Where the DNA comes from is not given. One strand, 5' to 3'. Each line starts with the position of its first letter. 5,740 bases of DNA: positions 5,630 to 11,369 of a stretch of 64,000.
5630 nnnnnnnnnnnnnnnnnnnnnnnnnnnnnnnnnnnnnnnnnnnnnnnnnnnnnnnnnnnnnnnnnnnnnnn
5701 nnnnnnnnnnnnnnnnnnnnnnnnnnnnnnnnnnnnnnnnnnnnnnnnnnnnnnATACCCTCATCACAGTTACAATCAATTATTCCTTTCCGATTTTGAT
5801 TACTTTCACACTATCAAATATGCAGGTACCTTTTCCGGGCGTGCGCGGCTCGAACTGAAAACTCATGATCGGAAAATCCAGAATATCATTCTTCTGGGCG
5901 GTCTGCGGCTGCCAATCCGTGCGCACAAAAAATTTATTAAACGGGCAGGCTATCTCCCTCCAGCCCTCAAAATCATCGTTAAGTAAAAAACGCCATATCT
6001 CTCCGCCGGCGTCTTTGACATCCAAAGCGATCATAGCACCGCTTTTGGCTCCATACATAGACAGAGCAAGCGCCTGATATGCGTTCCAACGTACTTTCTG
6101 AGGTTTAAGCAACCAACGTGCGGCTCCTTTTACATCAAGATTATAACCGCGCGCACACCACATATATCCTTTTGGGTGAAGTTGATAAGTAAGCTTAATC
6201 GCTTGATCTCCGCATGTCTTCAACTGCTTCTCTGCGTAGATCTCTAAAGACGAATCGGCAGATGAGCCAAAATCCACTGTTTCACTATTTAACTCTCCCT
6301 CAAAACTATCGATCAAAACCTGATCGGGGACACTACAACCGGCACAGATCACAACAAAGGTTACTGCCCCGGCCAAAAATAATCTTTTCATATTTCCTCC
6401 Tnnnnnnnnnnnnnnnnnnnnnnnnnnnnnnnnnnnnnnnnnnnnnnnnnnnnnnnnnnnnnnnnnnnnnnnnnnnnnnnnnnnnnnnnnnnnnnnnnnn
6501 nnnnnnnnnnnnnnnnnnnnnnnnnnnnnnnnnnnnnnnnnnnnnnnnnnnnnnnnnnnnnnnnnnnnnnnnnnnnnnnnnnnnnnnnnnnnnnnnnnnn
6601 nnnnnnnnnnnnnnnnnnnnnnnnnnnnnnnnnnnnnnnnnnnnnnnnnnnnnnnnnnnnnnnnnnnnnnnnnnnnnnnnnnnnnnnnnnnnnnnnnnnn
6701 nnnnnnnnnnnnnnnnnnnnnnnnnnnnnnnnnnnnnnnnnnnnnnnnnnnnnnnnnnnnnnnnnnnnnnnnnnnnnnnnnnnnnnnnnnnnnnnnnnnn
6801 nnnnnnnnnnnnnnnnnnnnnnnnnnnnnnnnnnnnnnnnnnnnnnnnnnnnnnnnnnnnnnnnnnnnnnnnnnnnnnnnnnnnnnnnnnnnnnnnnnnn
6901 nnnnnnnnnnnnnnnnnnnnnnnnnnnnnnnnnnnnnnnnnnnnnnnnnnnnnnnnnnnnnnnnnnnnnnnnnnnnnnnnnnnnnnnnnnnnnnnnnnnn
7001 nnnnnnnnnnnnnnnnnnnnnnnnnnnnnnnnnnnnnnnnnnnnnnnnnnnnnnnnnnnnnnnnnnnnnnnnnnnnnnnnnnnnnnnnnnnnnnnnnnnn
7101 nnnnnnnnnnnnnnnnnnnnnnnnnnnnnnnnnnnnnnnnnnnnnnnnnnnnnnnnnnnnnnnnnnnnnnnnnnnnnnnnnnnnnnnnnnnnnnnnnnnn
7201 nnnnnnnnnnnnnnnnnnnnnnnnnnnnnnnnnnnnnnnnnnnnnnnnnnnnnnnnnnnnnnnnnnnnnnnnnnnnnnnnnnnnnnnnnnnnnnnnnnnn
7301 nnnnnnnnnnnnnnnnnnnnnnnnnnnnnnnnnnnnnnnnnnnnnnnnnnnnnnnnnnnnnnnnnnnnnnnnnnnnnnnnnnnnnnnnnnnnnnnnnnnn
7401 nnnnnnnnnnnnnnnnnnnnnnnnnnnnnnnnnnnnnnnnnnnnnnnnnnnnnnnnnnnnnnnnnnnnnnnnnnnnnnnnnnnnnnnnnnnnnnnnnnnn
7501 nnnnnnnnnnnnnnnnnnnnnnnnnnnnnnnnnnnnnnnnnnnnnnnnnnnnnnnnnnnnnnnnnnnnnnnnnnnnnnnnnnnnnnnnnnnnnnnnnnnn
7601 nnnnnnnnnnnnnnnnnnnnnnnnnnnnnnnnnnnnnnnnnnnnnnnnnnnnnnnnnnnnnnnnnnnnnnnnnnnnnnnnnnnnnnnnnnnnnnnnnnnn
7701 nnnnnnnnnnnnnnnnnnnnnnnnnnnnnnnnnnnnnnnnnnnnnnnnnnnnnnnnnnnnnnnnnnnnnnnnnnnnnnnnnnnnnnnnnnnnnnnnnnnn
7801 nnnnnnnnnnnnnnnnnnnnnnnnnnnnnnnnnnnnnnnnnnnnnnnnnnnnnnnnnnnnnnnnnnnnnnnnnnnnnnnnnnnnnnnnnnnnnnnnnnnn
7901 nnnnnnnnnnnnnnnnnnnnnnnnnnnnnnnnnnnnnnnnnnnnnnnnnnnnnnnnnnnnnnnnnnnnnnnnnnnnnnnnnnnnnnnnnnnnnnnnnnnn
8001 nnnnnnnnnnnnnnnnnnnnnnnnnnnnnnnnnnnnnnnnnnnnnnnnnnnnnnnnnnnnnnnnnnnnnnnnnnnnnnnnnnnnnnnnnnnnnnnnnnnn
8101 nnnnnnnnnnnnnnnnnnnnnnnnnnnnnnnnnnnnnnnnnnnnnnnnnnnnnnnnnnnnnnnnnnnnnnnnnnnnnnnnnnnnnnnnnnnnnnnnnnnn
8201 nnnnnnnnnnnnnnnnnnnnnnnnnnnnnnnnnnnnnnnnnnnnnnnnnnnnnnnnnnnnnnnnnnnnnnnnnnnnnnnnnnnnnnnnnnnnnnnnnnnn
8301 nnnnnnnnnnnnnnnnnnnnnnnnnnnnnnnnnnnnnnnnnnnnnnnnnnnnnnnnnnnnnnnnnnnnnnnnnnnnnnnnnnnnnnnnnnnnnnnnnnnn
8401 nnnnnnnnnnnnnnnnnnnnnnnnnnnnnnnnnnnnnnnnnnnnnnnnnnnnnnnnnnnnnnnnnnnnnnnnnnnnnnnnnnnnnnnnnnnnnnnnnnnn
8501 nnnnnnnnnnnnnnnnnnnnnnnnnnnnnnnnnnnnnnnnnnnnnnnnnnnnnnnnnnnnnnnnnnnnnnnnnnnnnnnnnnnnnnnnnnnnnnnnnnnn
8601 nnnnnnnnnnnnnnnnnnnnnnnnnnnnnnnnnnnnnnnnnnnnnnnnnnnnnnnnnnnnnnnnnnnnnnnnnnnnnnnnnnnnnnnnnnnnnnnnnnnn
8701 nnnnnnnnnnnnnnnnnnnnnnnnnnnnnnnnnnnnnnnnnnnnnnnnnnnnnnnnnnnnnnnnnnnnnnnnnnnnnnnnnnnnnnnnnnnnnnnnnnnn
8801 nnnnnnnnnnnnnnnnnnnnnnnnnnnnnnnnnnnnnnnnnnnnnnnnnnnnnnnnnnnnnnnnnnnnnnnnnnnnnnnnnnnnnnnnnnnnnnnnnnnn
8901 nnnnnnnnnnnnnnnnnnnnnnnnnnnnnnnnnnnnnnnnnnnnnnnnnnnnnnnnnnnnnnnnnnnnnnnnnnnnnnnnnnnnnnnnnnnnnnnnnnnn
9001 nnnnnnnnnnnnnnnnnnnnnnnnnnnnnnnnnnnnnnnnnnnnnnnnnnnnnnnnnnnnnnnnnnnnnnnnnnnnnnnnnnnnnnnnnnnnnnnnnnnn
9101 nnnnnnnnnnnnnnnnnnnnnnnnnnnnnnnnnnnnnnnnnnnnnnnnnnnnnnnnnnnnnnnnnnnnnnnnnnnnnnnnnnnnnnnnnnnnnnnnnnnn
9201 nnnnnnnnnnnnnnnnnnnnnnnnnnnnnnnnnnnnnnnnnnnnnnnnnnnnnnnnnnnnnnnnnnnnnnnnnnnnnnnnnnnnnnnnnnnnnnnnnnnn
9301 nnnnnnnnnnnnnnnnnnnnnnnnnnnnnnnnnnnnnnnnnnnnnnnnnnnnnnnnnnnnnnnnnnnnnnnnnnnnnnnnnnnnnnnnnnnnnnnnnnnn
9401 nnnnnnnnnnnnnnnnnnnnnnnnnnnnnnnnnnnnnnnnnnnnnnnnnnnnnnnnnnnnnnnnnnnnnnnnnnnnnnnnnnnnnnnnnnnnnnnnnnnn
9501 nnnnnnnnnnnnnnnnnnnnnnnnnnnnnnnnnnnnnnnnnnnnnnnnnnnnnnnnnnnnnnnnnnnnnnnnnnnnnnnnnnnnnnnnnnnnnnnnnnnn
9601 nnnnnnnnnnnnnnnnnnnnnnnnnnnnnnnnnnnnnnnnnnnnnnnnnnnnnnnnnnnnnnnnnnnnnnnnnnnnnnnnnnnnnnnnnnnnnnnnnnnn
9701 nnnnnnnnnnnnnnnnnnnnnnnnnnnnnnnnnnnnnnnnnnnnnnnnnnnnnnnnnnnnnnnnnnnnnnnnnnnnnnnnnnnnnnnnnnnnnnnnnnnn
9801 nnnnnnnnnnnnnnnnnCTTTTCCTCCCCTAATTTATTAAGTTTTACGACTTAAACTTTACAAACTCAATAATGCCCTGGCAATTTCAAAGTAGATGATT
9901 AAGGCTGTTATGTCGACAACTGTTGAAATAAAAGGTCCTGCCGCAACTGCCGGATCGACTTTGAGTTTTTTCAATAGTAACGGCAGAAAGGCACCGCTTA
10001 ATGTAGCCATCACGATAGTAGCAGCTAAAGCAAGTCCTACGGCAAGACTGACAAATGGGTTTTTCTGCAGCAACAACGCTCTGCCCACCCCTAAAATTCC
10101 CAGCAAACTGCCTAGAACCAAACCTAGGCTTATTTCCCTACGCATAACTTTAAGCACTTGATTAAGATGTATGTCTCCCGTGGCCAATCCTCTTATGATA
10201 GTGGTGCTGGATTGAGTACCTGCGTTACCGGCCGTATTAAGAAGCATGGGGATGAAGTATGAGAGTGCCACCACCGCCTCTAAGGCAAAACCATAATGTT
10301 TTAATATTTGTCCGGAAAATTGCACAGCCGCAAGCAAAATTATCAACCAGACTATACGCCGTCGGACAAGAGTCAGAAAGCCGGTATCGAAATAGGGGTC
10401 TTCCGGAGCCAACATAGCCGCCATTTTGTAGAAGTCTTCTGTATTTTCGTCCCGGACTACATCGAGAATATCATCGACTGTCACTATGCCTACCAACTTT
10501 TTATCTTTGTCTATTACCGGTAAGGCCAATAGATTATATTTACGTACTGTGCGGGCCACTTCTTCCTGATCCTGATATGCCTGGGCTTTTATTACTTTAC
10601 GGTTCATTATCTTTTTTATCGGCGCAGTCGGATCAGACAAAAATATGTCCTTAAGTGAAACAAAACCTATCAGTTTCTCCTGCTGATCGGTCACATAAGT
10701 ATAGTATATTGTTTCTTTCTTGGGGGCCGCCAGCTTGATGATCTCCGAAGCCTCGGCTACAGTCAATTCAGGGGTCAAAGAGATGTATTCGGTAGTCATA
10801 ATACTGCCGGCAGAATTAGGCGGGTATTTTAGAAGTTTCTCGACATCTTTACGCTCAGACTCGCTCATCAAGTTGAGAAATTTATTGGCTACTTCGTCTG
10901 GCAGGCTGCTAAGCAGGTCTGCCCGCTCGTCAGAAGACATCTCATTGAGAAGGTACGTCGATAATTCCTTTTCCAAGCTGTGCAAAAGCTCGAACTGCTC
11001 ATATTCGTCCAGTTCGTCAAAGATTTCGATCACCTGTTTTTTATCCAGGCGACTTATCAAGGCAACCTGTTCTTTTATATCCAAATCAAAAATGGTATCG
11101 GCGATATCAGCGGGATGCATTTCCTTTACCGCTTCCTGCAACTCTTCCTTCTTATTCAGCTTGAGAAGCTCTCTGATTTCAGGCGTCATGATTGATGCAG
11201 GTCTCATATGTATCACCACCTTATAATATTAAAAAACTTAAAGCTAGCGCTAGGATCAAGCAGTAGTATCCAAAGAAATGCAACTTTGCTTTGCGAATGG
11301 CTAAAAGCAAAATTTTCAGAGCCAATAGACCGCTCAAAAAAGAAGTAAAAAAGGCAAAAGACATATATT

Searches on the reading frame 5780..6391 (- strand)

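Call 61: search_protein_families(library=pfam, proteins=[window:5780-6391:-], max_evalue=1e-8)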
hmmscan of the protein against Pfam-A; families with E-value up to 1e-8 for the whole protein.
window:5780-6391:- (203 aa): 1 family
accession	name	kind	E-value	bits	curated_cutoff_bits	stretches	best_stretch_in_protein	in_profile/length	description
PF03425.19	CBM_11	-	2.1e-18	67.5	27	1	25-198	13-180/182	Carbohydrate binding domain (family 11)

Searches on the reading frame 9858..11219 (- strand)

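Call 61: search_protein_families(library=pfam, proteins=[window:9858-11219:-], max_evalue=1e-8)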
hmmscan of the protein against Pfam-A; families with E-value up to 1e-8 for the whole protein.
window:9858-11219:- (453 aa): 3 families
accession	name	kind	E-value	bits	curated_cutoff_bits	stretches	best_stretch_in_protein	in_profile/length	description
PF01769.21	MgtE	-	9.3e-35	120.1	27.6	1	323-444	1-123/125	Divalent cation transporter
PF03448.22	MgtE_N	-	3.1e-26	92.3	25.9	1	34-135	1-102/102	MgtE intracellular N domain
PF00571.33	CBS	-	6.1e-21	74.9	24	1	201-256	1-56/57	CBS domain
